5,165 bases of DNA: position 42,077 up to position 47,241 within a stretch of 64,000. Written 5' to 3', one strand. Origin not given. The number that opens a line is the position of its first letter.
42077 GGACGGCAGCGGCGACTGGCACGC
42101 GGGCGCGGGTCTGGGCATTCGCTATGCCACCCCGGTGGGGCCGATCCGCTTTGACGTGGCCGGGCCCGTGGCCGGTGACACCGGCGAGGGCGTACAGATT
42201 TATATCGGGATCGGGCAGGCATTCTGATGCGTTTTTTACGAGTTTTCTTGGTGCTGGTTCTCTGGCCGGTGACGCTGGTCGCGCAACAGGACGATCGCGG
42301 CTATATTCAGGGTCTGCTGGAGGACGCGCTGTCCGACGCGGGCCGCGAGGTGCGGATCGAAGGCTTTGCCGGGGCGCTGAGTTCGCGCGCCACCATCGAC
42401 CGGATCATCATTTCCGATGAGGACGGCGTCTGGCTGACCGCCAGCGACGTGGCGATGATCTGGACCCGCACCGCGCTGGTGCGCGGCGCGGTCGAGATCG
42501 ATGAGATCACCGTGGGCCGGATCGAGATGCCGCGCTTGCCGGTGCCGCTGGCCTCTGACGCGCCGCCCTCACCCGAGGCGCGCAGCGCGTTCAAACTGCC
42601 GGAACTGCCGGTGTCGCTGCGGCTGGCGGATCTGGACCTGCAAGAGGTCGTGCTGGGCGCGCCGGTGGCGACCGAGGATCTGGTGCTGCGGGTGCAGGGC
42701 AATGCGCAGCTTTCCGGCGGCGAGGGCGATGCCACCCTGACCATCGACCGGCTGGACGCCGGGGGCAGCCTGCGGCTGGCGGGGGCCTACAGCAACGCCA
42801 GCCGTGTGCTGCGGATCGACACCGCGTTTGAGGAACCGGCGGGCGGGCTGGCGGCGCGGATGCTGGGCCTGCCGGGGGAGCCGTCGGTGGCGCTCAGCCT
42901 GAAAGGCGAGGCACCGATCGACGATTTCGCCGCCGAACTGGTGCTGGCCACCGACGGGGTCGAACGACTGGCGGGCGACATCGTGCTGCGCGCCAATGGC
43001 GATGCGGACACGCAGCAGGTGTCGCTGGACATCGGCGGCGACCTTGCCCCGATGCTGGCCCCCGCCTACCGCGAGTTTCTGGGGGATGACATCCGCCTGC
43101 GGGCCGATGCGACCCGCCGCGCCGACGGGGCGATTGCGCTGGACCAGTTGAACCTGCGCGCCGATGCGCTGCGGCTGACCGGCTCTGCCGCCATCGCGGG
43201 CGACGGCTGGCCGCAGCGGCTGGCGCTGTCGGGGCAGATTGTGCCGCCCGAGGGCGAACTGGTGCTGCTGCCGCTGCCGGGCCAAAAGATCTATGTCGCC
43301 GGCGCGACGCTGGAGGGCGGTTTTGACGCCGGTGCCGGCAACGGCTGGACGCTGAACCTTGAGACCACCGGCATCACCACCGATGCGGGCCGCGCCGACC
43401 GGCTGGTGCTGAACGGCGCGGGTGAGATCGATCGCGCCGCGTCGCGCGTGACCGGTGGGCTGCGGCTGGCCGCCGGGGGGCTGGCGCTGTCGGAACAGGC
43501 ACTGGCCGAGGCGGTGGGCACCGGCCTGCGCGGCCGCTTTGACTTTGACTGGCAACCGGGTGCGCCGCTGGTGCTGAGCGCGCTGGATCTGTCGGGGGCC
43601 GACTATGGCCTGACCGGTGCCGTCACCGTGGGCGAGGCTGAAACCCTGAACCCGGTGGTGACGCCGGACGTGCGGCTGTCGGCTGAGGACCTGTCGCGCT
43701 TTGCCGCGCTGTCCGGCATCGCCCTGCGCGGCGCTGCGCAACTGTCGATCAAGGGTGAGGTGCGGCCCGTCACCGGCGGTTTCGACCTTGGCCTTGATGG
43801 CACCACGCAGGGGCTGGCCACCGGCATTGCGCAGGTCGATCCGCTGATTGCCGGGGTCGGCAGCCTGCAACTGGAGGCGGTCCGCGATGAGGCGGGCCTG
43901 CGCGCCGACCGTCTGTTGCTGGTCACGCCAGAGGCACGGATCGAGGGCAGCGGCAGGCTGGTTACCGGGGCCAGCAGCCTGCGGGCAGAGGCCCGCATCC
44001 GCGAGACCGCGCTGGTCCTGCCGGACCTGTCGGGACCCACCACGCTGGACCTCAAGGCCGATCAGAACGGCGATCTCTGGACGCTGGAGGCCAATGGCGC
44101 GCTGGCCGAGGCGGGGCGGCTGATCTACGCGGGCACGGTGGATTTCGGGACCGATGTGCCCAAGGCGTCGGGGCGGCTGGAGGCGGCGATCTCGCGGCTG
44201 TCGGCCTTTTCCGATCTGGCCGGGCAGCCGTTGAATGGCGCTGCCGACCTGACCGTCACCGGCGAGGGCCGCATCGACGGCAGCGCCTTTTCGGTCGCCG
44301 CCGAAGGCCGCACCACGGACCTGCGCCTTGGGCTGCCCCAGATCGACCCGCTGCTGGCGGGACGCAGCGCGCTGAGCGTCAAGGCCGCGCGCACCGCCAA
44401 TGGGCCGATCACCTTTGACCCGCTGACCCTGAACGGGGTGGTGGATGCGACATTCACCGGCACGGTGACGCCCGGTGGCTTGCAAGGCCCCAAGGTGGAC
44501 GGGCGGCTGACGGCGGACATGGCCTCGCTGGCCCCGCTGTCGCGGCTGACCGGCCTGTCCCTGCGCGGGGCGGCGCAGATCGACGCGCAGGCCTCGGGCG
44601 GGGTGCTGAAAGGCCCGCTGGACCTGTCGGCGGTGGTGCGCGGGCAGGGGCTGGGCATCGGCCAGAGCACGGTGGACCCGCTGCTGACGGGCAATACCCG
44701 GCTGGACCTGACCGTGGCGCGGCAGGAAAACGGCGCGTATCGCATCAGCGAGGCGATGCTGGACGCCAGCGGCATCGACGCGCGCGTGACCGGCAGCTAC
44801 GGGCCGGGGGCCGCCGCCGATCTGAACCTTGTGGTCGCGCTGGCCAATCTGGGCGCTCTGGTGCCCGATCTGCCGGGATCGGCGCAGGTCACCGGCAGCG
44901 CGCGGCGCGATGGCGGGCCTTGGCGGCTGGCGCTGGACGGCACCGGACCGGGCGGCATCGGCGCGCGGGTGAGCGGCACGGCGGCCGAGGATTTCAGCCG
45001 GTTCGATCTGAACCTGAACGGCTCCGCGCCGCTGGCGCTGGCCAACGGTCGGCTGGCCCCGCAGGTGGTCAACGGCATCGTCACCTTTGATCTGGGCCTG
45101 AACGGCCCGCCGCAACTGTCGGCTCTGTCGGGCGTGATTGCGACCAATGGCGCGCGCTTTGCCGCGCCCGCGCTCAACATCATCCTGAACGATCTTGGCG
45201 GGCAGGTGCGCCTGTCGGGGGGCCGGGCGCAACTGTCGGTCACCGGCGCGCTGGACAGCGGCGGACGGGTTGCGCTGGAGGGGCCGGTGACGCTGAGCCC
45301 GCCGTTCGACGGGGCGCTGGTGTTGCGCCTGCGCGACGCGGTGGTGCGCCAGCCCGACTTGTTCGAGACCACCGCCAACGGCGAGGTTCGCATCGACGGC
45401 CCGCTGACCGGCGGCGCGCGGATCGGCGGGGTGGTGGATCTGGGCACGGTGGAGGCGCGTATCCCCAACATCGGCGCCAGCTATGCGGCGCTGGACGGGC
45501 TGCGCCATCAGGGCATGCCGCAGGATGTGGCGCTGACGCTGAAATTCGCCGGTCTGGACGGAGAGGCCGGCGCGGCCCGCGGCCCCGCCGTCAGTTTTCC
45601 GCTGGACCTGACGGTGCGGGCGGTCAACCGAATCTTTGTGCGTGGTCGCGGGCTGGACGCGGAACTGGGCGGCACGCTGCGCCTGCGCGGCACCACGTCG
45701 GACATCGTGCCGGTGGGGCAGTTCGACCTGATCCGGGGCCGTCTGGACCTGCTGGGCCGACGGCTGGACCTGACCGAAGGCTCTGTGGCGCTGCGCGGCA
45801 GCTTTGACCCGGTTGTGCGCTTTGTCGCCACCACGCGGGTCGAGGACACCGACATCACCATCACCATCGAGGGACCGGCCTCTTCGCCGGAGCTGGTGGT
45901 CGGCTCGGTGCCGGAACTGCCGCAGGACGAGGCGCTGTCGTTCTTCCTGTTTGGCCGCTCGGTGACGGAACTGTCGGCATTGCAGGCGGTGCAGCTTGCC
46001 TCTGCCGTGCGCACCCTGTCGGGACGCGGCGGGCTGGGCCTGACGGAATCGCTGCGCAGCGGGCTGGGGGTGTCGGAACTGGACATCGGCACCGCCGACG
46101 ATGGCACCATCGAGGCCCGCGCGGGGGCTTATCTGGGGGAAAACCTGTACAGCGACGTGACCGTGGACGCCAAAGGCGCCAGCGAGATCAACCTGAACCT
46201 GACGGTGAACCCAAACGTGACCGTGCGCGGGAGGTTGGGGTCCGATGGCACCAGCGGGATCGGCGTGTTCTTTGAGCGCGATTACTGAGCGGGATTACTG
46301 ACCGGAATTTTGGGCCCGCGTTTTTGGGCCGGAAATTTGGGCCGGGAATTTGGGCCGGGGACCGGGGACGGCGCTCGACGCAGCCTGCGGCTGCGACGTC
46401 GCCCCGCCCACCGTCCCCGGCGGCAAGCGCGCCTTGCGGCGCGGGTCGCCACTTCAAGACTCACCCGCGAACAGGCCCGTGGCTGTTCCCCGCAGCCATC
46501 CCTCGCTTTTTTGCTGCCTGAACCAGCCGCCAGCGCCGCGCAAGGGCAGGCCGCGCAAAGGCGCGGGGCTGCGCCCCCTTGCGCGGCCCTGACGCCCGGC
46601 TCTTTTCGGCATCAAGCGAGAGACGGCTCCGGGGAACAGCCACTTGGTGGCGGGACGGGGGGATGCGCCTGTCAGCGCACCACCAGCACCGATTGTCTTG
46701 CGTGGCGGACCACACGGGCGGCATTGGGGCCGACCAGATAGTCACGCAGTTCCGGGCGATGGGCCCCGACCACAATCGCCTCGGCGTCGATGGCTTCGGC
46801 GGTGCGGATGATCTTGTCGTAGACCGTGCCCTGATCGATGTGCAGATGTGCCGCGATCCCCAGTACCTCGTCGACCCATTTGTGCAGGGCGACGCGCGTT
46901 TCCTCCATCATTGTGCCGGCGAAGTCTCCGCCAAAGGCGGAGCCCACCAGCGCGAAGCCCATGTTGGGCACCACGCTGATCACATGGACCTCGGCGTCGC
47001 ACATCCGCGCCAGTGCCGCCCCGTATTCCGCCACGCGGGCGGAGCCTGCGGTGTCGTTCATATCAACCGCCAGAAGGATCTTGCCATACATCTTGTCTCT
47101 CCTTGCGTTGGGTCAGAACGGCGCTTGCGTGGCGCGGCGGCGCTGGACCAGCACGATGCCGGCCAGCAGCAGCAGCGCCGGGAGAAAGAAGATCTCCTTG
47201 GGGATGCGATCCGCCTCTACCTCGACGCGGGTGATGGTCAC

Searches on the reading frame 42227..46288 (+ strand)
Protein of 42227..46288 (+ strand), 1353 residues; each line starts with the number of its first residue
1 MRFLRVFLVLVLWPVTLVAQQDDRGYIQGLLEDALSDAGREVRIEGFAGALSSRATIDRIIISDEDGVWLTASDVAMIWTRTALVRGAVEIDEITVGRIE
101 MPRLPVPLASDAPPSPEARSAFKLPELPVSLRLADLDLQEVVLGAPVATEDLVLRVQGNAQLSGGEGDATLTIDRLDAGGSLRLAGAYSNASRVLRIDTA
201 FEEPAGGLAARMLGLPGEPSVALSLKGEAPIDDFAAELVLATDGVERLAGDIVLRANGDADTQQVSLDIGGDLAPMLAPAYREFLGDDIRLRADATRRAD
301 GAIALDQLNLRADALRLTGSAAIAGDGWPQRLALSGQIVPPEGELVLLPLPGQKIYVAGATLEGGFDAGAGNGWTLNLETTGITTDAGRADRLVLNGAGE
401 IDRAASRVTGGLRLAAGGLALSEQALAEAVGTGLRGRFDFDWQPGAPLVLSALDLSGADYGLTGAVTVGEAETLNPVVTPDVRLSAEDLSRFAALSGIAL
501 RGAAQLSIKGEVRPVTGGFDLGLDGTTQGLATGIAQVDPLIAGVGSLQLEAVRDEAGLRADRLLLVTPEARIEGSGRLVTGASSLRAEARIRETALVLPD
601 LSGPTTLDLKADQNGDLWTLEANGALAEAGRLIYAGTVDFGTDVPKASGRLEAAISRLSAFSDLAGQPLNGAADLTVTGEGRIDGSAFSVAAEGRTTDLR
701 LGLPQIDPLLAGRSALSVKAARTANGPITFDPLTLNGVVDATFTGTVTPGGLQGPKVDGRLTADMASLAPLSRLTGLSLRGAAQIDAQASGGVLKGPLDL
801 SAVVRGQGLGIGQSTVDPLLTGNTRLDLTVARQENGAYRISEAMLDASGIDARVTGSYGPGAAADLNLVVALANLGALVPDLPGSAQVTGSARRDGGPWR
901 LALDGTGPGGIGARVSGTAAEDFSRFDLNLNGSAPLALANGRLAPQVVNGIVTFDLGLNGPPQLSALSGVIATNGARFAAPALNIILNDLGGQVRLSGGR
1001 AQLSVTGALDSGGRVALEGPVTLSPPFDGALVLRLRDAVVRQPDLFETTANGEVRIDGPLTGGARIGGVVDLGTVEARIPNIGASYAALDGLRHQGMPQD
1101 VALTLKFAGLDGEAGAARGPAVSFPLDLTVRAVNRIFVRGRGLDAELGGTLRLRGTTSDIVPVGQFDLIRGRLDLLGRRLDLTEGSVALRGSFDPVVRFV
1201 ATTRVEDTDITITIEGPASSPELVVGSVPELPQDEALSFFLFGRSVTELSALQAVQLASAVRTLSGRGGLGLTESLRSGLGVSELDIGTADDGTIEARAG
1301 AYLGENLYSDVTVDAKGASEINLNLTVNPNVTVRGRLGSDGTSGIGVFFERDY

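Call 12: search_protein_families(library=pfam, proteins=[window:42227-46288:+], max_evalue=0.0001)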
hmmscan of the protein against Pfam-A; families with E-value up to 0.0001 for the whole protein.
window:42227-46288:+ (1353 aa): 1 family
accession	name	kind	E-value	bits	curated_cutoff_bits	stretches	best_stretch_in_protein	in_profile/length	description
PF04357.19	TamB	-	1e-45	157.1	22.4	1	1008-1353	6-381/381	TamB, inner membrane protein subunit of TAM complex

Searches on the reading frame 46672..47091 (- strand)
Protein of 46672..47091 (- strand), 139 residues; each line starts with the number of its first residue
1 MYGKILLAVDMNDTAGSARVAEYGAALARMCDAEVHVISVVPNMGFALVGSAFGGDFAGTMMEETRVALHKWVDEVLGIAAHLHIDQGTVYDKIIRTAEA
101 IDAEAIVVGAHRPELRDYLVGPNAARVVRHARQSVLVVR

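Call 12: search_protein_families(library=pfam, proteins=[window:46672-47091:-], max_evalue=0.0001)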
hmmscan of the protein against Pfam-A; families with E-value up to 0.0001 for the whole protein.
window:46672-47091:- (139 aa): 1 family
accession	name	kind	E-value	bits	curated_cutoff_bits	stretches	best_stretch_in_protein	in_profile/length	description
PF00582.32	Usp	-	6.1e-23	82.4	24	1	1-139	1-141/141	Universal stress protein family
